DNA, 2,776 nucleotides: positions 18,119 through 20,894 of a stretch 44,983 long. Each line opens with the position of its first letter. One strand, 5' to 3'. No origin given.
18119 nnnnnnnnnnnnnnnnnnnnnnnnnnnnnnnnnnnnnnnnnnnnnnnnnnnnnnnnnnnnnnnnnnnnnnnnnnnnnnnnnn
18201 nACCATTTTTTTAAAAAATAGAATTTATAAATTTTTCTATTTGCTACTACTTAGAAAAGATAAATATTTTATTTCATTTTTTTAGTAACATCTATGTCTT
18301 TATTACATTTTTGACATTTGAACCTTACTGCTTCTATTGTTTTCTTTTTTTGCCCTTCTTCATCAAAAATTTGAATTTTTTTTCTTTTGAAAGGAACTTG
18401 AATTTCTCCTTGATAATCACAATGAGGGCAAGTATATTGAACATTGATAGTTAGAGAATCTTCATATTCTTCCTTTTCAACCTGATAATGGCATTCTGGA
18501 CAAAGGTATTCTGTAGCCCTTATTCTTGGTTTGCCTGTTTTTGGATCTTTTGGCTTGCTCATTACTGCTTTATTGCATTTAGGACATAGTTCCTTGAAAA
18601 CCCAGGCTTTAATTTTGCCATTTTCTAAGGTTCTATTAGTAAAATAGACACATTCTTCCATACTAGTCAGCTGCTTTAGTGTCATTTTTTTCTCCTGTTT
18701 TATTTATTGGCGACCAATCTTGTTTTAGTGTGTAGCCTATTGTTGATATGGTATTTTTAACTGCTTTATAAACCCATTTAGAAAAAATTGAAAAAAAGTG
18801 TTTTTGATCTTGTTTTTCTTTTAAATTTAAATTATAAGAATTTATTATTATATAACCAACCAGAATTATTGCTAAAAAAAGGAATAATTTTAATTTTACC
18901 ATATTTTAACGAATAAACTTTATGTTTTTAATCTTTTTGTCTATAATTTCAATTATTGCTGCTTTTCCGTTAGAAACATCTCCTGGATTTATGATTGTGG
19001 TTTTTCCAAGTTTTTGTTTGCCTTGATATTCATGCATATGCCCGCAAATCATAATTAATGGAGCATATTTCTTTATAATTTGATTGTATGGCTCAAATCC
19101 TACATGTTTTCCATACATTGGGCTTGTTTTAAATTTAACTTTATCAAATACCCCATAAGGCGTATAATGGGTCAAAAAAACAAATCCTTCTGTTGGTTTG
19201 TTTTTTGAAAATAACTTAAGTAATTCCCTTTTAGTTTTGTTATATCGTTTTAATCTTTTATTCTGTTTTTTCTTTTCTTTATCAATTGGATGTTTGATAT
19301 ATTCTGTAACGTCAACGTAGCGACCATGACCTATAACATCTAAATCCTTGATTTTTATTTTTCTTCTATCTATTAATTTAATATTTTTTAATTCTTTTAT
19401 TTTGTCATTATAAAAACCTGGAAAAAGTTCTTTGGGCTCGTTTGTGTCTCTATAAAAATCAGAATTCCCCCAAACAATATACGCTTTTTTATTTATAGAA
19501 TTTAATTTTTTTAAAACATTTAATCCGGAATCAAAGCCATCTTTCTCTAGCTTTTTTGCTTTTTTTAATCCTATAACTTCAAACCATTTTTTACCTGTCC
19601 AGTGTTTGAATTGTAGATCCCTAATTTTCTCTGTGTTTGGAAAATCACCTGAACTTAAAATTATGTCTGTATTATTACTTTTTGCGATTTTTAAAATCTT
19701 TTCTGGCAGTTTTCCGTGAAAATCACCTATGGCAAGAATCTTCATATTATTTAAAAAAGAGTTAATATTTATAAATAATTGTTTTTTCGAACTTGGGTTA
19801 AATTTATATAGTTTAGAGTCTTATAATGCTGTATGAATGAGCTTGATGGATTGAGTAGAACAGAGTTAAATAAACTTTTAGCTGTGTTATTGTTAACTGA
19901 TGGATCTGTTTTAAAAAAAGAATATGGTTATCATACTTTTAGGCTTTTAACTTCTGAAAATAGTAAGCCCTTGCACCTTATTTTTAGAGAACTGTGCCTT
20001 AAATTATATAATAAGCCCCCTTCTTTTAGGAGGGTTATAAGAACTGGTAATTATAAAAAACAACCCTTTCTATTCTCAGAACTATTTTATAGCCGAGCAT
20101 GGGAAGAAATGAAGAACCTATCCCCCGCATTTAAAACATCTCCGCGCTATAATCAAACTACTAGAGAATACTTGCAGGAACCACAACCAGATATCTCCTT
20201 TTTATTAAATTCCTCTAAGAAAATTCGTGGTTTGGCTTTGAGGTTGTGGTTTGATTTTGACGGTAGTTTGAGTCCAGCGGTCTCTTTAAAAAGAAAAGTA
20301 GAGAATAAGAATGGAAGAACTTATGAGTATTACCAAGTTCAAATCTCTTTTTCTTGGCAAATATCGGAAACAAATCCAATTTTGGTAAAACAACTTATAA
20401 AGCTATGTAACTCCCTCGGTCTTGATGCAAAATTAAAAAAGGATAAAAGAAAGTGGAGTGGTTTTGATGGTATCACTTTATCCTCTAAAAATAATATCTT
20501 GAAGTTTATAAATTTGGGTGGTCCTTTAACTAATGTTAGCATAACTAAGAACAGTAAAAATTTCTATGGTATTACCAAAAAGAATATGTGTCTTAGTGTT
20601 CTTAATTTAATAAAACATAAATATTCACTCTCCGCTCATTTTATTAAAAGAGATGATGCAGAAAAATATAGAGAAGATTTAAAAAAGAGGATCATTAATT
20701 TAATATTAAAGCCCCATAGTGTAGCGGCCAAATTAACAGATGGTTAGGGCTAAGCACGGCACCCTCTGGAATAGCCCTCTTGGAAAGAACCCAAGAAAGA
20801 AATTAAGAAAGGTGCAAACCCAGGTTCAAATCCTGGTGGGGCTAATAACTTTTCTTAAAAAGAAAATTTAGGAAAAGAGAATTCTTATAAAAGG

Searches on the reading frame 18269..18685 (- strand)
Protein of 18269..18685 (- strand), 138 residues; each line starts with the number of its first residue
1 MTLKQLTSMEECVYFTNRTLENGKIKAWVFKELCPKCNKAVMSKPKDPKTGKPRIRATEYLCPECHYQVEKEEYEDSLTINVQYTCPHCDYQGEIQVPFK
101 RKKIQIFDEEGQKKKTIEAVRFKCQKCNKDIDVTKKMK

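Call 8: search_protein_families(library=pfam, proteins=[window:18272-18685:-], max_evalue=1)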
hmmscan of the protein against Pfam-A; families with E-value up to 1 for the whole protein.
window:18272-18685:- (138 aa): 42 families (the best 25 are shown)
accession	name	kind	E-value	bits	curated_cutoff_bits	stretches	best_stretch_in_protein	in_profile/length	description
PF24441.1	DUF7560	-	1.5e-06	28.2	27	1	119-138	3-22/44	Family of unknown function (DUF7560)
PF05876.18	GpA_ATPase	-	6.9e-05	23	25.6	2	72-136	183-238/247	Phage terminase large subunit gpA, ATPase domain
PF25164.1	CoiA_N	-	0.00033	20.5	26.3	1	55-69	12-27/50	Competence protein CoiA, N-terminal domain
PF25206.1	DUF7836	-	0.0004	20.6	26.7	2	61-92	9-39/59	Domain of unknown function (DUF7836)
PF10058.14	Zn_ribbon_10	-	0.00054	20.1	24.2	0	111-128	33-51/54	ER junction formation factor lunapark, zinc ribbon finger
PF23499.1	YnfU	-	0.002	18.4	27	0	42-89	1-44/49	YnfU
PF18439.7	zf_UBZ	-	0.0021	18.2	25.6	1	122-136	3-17/32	Ubiquitin-Binding Zinc Finger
PF07754.17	HVO_2753_ZBP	-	0.003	17.7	33.2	2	53-89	10-45/46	Small zinc finger protein HVO_2753-like, Zn-binding pocket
PF00684.25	DnaJ_CXXCXGXG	-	0.0038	17.9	32.7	1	59-95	15-53/65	DnaJ central domain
PF24042.1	DUF7351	-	0.0041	17.3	31.2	1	58-97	65-108/177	Domain of unknown function (DUF7351)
PF18804.6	CxC3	-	0.0049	17.1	26.6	1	80-134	6-58/113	CxC3 like cysteine cluster associated with KDZ transposases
PF10601.15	zf-LITAF-like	-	0.0055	17.3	23.8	0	33-44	7-18/70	LITAF-like zinc ribbon domain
PF07975.18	C1_4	-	0.011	16.4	28.9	0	113-130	17-34/55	TFIIH C1-like domain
PF09723.15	Zn_ribbon_8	-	0.012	16.1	34.4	0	122-137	6-21/41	Zinc ribbon domain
PF12773.13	DZR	-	0.016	15.8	27.3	0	34-92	1-33/45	Double zinc ribbon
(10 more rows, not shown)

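Call 44: find_encoding_contigs(protein=window:18269-18685:-, flank=4000, max_places=10)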
Protein window:18269-18685:- (138 aa): 6 contigs read that carry it; 4 places shown.
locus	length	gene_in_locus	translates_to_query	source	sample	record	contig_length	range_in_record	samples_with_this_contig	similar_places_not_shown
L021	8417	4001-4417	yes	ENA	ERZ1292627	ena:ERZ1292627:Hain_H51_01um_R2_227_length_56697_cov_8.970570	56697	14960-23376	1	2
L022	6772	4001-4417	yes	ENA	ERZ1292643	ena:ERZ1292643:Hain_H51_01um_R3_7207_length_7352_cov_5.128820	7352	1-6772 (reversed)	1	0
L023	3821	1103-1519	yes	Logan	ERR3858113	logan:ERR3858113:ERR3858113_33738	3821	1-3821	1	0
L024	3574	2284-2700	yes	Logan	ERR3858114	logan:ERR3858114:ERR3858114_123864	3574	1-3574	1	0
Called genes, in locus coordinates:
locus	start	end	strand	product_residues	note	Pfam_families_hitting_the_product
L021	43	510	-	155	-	PF05163:DinB, PF12867:DinB_2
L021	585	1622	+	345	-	-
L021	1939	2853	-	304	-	-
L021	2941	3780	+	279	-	PF00149:Metallophos, PF12850:Metallophos_2 (faint), PF14582:Metallophos_3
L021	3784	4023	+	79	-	-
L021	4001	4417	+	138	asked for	PF24441:DUF7560 (faint)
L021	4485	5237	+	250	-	-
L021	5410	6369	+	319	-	PF00297:Ribosomal_L3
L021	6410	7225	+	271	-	PF00573:Ribosomal_L4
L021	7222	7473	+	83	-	PF00276:Ribosomal_L23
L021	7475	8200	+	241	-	PF00181:Ribosomal_L2_N (weak), PF03947:Ribosomal_L2_C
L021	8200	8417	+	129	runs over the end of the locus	PF00203:Ribosomal_S19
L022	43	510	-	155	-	PF05163:DinB, PF12867:DinB_2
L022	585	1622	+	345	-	-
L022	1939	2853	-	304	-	-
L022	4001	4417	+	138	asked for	PF24441:DUF7560 (faint)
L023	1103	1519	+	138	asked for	PF24441:DUF7560 (faint)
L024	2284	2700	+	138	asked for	PF24441:DUF7560 (faint)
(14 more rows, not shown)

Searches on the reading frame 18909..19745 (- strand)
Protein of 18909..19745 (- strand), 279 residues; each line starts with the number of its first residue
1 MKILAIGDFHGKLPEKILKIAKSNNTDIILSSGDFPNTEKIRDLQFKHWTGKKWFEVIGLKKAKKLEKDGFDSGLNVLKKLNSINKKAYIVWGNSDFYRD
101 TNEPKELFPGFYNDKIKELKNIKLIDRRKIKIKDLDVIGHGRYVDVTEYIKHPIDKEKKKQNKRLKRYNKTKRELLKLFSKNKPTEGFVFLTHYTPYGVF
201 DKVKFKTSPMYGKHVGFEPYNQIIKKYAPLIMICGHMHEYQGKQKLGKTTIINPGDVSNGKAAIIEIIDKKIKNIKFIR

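Call 8: search_protein_families(library=pfam, proteins=[window:18909-19745:-], max_evalue=1)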
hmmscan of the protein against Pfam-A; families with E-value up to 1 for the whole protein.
window:18909-19745:- (279 aa): 4 families
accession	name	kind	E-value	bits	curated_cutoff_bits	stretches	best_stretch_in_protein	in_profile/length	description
PF14582.11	Metallophos_3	-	4.5e-17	62.7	28.2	1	2-274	7-256/259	Metallophosphoesterase, calcineurin superfamily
PF00149.33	Metallophos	-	9.5e-14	52.7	21.5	1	1-240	1-191/191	Calcineurin-like phosphoesterase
PF12850.12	Metallophos_2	-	2e-12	47.8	27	2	75-259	39-137/154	Calcineurin-like phosphoesterase superfamily domain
PF00657.28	Lipase_GDSL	-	0.093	13.3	23.6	1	89-201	80-178/208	GDSL-like Lipase/Acylhydrolase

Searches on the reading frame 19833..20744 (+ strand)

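Call 8: search_protein_families(library=pfam, proteins=[window:19833-20744:+], max_evalue=1)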
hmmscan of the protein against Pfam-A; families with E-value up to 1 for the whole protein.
window:19833-20744:+ (304 aa): 3 families
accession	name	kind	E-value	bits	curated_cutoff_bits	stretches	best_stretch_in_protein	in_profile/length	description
PF15587.11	Imm9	-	0.022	15.3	25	1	234-291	78-135/149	Immunity protein 9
PF14528.11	LAGLIDADG_3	-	0.031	15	22.5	1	177-227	28-79/82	LAGLIDADG-like domain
PF24997.1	PSF1_C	-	0.058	13.4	27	1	267-279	31-43/54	PSF1 C-terminal domain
